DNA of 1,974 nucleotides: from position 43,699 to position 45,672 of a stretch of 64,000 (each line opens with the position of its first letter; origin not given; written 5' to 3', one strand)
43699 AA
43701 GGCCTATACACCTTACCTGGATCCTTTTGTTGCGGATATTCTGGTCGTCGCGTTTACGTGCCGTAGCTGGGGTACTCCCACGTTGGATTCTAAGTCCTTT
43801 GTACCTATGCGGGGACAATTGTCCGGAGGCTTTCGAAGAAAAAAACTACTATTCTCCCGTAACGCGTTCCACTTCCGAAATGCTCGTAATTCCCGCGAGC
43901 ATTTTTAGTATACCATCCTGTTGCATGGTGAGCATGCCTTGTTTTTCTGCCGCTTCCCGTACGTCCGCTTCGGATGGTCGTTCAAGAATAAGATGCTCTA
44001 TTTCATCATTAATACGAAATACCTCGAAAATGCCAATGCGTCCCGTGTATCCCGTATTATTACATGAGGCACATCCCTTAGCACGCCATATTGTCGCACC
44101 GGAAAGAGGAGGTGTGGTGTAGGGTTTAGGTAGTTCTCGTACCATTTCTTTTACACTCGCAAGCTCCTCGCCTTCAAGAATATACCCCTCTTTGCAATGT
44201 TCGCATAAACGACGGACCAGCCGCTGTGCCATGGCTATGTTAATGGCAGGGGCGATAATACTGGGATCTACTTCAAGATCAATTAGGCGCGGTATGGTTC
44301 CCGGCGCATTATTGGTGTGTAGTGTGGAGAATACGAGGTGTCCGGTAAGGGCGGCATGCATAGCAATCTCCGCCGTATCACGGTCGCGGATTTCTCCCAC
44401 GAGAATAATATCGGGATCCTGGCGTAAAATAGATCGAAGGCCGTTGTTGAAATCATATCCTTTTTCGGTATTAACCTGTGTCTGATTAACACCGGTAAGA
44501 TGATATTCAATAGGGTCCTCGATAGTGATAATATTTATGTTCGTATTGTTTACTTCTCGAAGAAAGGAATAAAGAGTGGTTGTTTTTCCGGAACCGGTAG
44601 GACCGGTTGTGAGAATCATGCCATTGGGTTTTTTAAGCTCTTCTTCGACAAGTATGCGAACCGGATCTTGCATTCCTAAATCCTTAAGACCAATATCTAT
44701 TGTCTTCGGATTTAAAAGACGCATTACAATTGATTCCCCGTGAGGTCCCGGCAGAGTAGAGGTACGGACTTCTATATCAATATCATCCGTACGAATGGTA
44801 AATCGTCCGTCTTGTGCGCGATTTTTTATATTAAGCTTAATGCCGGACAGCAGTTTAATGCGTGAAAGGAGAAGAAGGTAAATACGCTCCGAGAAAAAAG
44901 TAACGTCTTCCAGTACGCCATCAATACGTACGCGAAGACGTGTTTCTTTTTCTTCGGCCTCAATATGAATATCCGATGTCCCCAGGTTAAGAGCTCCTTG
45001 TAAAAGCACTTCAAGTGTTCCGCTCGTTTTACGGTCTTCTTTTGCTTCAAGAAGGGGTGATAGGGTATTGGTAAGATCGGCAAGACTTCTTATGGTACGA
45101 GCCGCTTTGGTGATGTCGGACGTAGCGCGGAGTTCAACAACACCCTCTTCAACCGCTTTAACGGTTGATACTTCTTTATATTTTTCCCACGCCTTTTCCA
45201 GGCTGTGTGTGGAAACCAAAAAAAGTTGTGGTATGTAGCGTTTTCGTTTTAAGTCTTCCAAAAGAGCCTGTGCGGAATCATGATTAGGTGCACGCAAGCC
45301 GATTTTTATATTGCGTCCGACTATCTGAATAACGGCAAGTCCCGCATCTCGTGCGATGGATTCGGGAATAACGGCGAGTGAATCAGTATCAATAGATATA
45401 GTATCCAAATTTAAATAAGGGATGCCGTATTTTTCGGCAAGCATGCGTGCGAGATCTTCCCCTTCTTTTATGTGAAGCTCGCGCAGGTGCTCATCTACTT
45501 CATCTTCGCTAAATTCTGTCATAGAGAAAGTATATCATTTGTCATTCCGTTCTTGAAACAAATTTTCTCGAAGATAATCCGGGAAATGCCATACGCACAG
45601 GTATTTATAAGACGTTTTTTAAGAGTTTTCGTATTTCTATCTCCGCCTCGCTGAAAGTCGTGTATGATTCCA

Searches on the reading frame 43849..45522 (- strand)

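Call 83: search_protein_families(library=pfam, proteins=[window:43849-45522:-], max_evalue=0.00001)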
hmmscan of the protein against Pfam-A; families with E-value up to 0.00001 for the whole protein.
window:43849-45522:- (557 aa): 2 families
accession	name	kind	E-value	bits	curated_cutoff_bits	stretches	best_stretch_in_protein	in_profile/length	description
PF00437.27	T2SSE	-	2.9e-114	382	24.9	1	165-553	7-370/370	Type II/IV secretion system protein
PF05157.20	MshEN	-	8.5e-06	26.1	23.1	0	32-115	1-83/90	MshEN domain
